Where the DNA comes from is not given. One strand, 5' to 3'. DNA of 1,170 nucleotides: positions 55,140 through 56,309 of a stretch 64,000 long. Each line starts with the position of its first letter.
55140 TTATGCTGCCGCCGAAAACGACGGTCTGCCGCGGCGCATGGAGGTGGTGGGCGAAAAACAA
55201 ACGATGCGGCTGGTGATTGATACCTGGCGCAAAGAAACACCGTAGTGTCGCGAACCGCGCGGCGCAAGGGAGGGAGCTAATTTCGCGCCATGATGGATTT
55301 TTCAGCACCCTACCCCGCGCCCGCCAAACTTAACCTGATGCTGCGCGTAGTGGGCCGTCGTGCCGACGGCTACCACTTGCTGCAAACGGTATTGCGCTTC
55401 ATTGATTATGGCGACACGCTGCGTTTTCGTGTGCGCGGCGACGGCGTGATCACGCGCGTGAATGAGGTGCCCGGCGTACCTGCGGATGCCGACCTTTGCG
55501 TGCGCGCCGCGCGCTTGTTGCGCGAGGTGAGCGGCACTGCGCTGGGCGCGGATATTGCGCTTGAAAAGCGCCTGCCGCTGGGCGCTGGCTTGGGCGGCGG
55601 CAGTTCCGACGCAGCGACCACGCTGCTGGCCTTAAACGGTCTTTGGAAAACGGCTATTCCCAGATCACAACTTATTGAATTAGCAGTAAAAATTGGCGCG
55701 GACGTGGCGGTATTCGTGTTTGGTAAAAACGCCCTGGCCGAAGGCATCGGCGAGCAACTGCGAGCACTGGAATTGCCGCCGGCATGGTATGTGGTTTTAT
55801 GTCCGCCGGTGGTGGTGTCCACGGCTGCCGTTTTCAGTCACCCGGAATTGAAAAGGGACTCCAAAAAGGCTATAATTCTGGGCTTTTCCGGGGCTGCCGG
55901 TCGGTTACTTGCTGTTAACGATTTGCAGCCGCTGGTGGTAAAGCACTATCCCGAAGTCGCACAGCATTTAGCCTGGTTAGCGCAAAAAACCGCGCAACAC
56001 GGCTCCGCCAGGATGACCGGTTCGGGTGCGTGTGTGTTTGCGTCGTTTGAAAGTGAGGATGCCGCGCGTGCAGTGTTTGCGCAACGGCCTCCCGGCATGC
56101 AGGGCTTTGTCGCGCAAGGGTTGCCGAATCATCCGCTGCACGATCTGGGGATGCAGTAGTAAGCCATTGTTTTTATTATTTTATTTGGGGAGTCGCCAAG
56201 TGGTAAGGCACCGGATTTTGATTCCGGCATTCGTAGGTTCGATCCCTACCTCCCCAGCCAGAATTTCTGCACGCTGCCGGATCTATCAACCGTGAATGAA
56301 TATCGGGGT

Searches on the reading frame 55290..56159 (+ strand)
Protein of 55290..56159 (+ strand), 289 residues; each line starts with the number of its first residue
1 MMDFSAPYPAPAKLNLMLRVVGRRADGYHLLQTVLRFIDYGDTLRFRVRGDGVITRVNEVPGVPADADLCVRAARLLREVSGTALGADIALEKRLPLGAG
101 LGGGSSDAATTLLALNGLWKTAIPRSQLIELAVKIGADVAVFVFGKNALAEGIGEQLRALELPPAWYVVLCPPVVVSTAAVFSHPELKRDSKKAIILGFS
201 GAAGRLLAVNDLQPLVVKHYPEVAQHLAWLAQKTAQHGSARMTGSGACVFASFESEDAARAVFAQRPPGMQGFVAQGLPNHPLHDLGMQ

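Call 6: find_encoding_contigs(protein=window:55290-56159:+, flank=10000, max_places=10)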
Protein window:55290-56159:+ (289 aa): 8 contigs read that carry it; 5 places shown.
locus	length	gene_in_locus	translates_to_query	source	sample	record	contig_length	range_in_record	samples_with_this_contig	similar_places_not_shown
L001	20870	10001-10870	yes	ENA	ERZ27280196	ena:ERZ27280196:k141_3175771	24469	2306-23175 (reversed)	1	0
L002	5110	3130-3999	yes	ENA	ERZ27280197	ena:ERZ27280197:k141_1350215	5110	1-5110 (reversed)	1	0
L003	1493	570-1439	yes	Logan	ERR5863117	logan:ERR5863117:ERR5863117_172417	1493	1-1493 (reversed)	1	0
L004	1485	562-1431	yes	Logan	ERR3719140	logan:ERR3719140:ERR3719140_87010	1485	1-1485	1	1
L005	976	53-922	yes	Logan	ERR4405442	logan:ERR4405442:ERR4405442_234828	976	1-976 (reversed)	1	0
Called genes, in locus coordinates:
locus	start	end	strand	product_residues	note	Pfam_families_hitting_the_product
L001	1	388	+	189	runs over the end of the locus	-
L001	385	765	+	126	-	-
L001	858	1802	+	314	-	PF04909:Amidohydro_2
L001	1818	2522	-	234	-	PF00106:adh_short, PF01370:Epimerase (weak), PF13561:adh_short_C2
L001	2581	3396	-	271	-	PF01149:Fapy_DNA_glyco, PF06831:H2TH, PF06827:zf-FPG_IleRS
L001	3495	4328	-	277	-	PF14238:DUF4340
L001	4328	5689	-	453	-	PF23357:DUF7088 (weak), PF23355:IFT52_GIFT (faint), PF09822:ABC_transp_aux, PF14258:DUF4350 (weak)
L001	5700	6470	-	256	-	PF12679:ABC2_membrane_2, PF12698:ABC2_membrane_3 (weak)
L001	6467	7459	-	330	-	PF00005:ABC_tran, PF13304:AAA_21 (weak)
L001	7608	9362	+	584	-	PF09976:TPR_21 (faint), PF12895:ANAPC3 (faint), PF13174:TPR_6 (faint), PF04733:Coatomer_E (faint), PF13432:TPR_16 (weak), PF14559:TPR_19 (weak), PF13432:TPR_16, PF13424:TPR_12 (weak), +12 more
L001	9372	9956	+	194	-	PF03550:LolB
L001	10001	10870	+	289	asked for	PF00288:GHMP_kinases_N, PF08544:GHMP_kinases_C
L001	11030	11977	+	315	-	PF13793:Pribosyltran_N, PF00156:Pribosyltran, PF14572:Pribosyl_synth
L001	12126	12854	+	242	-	PF01386:Ribosomal_L25p, PF14693:Ribosomal_TL5_C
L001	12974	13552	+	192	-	PF01195:Pept_tRNA_hydro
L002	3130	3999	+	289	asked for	PF00288:GHMP_kinases_N, PF08544:GHMP_kinases_C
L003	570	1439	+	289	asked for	PF00288:GHMP_kinases_N, PF08544:GHMP_kinases_C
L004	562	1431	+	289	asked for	PF00288:GHMP_kinases_N, PF08544:GHMP_kinases_C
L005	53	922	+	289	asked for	PF00288:GHMP_kinases_N, PF08544:GHMP_kinases_C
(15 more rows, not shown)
